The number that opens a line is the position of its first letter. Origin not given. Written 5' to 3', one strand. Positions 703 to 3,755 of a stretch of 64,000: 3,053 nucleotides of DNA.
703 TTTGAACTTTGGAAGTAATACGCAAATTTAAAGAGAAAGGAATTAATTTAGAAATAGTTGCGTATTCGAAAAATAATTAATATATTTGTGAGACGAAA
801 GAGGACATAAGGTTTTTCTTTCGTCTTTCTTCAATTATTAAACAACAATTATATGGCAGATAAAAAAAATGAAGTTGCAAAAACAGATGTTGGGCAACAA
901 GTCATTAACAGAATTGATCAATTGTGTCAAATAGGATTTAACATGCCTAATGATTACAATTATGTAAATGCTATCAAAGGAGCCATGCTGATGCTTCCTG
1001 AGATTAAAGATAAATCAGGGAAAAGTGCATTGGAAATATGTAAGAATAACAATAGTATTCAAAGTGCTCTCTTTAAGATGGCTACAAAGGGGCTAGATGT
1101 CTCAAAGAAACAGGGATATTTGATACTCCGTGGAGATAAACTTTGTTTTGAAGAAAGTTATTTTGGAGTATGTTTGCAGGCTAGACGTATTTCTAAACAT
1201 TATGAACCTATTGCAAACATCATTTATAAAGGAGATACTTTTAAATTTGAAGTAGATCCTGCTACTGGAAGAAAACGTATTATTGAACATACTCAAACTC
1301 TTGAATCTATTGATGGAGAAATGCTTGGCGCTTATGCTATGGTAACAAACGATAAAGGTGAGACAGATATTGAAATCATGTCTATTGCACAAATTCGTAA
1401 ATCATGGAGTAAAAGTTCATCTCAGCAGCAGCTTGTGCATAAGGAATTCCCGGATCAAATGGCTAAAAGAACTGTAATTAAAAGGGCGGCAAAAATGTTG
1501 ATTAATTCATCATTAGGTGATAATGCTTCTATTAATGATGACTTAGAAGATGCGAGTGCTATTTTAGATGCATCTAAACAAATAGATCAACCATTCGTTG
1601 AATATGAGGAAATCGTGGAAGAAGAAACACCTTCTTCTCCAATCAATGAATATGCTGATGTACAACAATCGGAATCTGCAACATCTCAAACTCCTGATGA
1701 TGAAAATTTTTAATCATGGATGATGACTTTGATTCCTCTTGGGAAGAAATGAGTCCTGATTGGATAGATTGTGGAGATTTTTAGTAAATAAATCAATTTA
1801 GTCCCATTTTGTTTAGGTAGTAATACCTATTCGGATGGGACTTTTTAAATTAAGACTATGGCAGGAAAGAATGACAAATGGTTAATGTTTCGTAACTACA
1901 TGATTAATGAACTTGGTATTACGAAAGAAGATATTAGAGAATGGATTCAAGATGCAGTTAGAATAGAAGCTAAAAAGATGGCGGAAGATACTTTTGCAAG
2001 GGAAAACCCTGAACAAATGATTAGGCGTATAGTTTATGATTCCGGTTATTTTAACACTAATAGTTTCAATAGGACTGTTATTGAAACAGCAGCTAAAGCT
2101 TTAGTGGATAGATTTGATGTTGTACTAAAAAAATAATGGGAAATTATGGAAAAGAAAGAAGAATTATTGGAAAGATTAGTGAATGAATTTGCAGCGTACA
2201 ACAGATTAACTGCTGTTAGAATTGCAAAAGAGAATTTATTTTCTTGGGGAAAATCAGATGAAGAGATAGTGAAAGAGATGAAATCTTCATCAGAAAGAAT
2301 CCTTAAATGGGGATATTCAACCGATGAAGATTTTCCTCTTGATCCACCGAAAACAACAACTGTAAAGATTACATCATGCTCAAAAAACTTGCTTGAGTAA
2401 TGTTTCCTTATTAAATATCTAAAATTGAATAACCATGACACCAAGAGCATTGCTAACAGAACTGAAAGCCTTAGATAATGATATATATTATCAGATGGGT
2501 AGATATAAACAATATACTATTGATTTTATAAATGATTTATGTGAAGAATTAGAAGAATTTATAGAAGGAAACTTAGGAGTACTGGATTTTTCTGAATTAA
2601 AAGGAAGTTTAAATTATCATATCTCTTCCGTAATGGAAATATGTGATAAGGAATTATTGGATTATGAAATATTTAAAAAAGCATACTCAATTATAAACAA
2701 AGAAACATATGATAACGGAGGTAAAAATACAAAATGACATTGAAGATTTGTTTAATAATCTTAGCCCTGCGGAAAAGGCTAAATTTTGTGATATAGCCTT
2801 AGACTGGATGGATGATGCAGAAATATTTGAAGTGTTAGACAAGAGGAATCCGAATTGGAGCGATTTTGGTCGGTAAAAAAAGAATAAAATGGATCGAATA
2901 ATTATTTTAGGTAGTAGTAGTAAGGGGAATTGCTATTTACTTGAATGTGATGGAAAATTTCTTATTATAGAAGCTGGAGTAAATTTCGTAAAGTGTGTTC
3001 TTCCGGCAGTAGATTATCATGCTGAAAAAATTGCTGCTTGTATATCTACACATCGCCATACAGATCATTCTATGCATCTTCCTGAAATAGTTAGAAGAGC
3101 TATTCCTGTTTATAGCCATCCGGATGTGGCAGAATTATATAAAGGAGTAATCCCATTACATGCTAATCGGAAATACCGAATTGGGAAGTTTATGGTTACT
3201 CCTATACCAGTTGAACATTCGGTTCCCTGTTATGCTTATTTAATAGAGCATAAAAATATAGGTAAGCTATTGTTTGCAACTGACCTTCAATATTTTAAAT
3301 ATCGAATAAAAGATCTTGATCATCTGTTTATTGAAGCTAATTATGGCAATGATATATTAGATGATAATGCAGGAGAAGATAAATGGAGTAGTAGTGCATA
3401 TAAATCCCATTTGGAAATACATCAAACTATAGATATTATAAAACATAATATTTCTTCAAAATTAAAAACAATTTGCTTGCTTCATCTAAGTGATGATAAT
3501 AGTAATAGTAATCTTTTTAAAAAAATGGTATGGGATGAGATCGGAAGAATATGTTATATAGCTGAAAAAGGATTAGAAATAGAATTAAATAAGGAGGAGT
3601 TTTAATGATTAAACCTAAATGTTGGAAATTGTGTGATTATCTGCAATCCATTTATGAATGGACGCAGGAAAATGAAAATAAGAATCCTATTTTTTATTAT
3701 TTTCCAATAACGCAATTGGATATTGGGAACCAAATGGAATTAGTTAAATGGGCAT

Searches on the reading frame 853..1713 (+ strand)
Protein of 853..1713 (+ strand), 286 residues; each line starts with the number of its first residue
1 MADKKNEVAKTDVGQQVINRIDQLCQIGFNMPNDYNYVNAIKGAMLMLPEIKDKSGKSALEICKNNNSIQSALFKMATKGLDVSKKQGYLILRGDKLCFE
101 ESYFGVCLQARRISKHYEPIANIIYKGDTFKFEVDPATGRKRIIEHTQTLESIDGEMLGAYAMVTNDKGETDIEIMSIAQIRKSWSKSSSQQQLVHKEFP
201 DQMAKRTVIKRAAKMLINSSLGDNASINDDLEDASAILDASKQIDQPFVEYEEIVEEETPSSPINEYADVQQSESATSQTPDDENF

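Call 44: search_protein_families(library=pfam, proteins=[window:853-1713:+], max_evalue=0.001)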
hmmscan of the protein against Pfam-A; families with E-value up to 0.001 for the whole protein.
window:853-1713:+ (286 aa): 1 family
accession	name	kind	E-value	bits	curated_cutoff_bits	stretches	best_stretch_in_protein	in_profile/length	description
PF03837.19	RecT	-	6.6e-30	104.6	24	1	62-234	18-190/198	RecT family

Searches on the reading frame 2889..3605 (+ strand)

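Call 44: search_protein_families(library=pfam, proteins=[window:2889-3605:+], max_evalue=0.001)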
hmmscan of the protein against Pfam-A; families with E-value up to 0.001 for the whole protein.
window:2889-3605:+ (238 aa): 2 families
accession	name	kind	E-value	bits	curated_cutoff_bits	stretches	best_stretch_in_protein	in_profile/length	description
PF12706.13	Lactamase_B_2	-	8.3e-10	39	27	1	29-185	7-188/200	Beta-lactamase superfamily domain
PF00753.33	Lactamase_B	-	0.00093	19.6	22.7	0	13-81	6-77/196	Metallo-beta-lactamase superfamily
